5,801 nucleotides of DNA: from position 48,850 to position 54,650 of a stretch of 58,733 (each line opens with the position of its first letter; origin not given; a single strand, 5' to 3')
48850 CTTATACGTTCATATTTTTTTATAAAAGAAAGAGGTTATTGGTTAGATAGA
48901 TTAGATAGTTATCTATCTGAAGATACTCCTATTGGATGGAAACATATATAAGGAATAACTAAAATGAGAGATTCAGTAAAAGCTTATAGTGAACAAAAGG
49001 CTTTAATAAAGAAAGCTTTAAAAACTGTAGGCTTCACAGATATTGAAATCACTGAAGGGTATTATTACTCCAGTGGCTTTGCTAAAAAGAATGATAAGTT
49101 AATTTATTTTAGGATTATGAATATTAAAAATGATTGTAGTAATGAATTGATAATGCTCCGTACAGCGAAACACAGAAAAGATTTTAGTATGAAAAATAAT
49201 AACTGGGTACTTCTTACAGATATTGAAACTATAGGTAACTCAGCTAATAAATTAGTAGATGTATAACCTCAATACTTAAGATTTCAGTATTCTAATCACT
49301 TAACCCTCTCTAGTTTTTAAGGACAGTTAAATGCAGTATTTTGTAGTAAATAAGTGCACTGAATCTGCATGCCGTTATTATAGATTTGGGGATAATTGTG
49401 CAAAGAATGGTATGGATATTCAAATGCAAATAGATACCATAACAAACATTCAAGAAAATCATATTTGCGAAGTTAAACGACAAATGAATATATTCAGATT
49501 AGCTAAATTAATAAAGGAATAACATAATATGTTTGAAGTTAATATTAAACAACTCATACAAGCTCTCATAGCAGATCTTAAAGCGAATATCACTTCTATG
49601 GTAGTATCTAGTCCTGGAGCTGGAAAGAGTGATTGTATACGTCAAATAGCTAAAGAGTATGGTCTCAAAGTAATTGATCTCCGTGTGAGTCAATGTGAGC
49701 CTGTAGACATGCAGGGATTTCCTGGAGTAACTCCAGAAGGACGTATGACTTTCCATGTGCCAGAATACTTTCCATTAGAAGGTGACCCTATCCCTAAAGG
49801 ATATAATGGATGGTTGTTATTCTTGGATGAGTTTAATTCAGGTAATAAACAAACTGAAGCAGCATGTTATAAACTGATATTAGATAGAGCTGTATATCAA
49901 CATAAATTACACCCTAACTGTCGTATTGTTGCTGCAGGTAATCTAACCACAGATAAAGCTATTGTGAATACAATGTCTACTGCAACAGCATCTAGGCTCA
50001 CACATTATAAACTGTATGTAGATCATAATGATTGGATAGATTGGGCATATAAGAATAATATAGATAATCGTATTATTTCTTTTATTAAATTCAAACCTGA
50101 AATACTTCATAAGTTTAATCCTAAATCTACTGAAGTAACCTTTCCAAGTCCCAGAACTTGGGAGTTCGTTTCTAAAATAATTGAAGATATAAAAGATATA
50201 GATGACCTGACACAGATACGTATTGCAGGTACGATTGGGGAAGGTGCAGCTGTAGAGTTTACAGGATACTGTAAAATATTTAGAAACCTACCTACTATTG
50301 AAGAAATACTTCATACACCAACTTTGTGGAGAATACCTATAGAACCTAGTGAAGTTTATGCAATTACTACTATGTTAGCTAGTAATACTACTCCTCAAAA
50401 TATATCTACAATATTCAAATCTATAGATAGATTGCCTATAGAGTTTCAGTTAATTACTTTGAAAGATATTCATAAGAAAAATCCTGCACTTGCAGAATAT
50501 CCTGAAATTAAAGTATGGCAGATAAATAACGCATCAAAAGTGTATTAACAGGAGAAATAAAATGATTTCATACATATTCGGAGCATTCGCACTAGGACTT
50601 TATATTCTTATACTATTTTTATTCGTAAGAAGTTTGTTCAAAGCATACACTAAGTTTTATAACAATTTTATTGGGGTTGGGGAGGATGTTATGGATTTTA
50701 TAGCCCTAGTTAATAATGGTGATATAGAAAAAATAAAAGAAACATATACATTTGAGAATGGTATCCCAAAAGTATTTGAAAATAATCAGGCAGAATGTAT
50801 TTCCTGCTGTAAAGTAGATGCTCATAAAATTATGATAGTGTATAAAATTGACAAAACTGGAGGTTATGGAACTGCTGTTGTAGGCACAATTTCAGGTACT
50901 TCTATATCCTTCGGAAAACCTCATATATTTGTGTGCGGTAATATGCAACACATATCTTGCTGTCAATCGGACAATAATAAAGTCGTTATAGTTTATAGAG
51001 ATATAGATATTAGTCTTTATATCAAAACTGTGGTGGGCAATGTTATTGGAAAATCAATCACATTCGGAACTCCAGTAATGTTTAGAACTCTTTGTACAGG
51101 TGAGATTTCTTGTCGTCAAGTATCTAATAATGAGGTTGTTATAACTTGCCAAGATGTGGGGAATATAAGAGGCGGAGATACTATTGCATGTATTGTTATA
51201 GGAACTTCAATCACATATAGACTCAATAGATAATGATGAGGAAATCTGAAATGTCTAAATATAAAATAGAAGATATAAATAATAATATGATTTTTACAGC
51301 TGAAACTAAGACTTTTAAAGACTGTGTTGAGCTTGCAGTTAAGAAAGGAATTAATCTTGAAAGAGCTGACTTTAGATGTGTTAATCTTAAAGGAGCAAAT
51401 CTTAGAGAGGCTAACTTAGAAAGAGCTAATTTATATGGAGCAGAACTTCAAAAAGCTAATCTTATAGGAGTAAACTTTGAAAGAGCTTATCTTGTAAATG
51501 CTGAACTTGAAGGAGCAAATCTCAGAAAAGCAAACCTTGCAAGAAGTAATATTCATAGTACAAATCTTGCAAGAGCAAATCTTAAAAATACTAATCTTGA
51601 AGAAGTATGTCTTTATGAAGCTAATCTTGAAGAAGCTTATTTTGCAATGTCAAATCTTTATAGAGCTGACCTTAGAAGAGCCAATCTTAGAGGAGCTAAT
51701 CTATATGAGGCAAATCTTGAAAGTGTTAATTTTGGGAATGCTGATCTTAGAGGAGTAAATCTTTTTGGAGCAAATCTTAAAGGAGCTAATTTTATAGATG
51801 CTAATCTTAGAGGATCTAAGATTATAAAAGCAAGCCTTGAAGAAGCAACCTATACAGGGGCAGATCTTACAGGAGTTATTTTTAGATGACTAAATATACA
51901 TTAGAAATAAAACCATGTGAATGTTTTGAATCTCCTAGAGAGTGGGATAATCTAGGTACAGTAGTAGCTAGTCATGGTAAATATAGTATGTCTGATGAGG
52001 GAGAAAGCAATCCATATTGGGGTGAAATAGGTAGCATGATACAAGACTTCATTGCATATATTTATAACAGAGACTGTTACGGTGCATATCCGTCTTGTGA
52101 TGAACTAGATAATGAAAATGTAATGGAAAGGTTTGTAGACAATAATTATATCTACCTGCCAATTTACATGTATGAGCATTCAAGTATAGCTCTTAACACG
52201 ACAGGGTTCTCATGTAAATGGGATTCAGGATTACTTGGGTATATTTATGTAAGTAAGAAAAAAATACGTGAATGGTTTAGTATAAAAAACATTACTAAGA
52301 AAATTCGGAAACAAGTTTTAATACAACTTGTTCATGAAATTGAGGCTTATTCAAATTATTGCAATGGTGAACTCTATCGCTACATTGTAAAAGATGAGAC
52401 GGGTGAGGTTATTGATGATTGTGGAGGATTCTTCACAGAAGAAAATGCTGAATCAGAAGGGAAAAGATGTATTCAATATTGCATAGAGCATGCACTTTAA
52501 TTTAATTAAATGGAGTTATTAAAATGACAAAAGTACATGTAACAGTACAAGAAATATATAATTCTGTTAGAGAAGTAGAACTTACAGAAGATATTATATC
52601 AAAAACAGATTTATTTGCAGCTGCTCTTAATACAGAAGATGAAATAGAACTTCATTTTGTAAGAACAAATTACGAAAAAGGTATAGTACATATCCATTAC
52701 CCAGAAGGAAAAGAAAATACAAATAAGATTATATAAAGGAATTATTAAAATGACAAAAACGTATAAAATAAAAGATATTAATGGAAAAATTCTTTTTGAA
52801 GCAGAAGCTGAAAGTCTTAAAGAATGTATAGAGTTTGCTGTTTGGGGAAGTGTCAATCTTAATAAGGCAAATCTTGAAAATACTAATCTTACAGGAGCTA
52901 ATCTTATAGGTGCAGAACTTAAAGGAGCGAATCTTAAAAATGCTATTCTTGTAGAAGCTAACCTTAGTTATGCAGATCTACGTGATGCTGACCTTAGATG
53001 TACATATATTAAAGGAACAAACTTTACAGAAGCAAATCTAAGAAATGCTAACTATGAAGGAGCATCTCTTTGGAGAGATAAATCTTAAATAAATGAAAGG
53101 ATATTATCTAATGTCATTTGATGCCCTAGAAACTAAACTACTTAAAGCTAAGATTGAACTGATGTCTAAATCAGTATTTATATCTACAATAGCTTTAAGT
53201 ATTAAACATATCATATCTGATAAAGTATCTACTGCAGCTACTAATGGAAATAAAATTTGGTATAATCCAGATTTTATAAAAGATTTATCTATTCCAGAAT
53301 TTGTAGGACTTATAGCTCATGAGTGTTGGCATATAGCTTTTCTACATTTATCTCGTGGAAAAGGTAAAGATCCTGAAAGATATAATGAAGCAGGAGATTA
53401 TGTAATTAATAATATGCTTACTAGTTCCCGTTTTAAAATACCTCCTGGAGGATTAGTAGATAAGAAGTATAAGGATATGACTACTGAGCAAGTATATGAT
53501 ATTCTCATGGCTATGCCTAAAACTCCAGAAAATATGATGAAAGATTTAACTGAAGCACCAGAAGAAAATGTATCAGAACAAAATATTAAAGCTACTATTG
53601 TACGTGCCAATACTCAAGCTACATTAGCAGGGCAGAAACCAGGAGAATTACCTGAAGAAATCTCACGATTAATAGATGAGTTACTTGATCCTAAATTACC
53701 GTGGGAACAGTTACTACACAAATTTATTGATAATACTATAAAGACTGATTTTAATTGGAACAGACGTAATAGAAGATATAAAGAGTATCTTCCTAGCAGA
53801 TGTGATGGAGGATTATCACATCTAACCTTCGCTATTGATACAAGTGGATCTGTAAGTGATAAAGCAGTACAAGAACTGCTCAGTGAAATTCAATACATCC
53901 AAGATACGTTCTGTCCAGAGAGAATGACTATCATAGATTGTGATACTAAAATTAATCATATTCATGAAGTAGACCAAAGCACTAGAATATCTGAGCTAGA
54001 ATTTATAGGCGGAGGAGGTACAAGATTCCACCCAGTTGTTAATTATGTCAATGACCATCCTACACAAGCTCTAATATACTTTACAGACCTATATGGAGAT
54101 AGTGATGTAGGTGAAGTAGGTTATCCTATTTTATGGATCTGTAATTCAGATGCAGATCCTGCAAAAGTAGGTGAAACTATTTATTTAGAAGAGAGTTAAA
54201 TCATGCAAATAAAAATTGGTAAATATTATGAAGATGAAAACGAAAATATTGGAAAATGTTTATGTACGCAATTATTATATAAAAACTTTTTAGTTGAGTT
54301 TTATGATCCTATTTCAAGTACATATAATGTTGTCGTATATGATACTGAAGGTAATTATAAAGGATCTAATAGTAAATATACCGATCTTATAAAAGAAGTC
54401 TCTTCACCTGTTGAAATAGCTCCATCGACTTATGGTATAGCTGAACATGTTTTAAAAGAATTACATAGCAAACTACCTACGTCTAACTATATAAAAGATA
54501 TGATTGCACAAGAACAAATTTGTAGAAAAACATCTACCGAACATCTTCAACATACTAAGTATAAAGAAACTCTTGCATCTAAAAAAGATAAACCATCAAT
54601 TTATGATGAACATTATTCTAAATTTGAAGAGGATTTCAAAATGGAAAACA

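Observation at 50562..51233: Membrane-anchored three-repeat paralogue of the tail-fibre propeller, encoded among middle genes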

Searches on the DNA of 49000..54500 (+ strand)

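Call 10: search_dna_similar(query=window:49000-54500:+, collection=phages, mode=near, max_rows=20)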
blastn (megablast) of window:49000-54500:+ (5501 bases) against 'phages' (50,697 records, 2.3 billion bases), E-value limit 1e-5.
No match.

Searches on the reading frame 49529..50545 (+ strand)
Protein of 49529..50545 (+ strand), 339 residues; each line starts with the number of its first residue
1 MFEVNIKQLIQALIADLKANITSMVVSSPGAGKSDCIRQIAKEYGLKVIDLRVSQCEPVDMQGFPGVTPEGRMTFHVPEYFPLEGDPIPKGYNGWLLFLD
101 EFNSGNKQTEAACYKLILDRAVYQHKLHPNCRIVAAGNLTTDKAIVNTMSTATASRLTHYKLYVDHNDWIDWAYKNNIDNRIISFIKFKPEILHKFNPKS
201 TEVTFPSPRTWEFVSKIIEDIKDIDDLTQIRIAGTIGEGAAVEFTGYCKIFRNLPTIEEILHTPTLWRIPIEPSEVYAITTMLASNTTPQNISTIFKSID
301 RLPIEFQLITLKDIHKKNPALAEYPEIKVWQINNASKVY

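Call 8: search_protein_families(library=pfam, proteins=[window:49529-50545:+], max_evalue=0.1)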
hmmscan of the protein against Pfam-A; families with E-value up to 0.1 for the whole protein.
window:49529-50545:+ (339 aa): 1 family
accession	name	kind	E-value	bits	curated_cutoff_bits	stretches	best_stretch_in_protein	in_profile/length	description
PF00004.35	AAA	-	0.023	15.6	21.2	1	25-57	3-35/131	ATPase family associated with various cellular activities (AAA)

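Call 9: search_protein_families(library=phrogs, proteins=[window:49529-50545:+], max_evalue=0.01)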
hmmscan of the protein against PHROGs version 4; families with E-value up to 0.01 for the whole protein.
window:49529-50545:+ (339 aa): 6 families
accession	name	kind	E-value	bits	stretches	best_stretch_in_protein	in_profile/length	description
phrog_1297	-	other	3.3e-115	385.9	1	3-336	8-351/356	ATPase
phrog_16335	-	other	4.4e-55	187.7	1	4-167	10-172/267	ATPase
phrog_21479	-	unknown function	1e-12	48.8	1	3-61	9-67/68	-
phrog_249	-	moron, auxiliary metabolic gene and host takeover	3.2e-05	24.5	1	10-138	122-244/380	porphyrin biosynthesis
phrog_168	-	DNA, RNA and nucleotide metabolism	0.00095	19.9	1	6-159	29-153/314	clamp loader of DNA polymerase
phrog_37661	-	unknown function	0.0059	17.4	0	32-65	43-76/81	-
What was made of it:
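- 49529..50548 (+): Conserved MoxR-like ATPase (phrog_1297), left flank of the island. PHROG E=3e-115 (call 9).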

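Call 16: find_related_loci(query=window:49529-50545:+, collection=viral_contigs, flank=6000)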
Query window:49529-50545:+ (339 aa) in viral_contigs; peptide patterns used: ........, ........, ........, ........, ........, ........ (x = any residue, [..] = any of these).
3 stretches matched a pattern; 3 encode a relative of the query (tblastn E <= 1e-3); 3 distinct loci.
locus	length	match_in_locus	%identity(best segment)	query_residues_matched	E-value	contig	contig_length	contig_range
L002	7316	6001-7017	63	1-339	2e-148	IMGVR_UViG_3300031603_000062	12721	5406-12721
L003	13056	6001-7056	60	1-339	1e-143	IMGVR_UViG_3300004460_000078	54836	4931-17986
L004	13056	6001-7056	60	1-339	1e-143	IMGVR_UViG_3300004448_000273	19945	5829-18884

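Call 57: find_related_loci(query=window:49529-50545:+, collection=metagenome_contigs, flank=6000)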
Query window:49529-50545:+ (339 aa) in metagenome_contigs; peptide patterns used: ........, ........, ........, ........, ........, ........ (x = any residue, [..] = any of these).
55 stretches matched a pattern; 8 encode a relative of the query (tblastn E <= 1e-3); 8 distinct loci.
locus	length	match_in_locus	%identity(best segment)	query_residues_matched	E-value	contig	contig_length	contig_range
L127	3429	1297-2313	64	1-339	3e-156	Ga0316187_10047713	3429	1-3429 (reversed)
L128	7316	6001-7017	63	1-339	2e-148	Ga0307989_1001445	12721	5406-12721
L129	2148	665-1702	62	1-339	4e-158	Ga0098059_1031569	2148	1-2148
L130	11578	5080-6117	61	1-339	7e-145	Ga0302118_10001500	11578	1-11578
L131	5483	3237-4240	65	1-339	4e-127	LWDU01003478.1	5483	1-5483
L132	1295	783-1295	72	1-172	1e-87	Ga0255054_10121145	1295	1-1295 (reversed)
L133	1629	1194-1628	73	1-144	3e-74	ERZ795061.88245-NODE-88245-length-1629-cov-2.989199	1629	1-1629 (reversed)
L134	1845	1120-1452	69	1-112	8e-49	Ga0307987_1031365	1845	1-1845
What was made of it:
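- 49529..50548 (+): It is 60-73% identical in relatives (calls 16, 57).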

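Call 73: search_protein_families(library=pfam, proteins=[L130:6134-6985:+], max_evalue=0.01)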
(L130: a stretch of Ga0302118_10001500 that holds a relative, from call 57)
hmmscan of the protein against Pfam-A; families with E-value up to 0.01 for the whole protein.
L130:6134-6985:+ (284 aa): 1 family
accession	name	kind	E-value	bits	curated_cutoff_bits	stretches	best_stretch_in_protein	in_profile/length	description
PF02371.22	Transposase_20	-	9.8e-06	26.3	21.3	1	119-170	2-54/87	Transposase IS116/IS110/IS902 family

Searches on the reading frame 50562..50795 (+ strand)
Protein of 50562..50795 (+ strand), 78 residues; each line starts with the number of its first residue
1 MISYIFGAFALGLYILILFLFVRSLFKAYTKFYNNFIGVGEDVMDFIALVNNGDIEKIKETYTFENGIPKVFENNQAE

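Call 51: find_homologous_proteins(query=window:50562-50795:+, max_evalue=1)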
Query seq(78 aa): 1 candidates shared short words with the query, none scored E <= 1.
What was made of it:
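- Tried and rejected: The N-terminal 78 aa used alone gave no hit (call 51).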
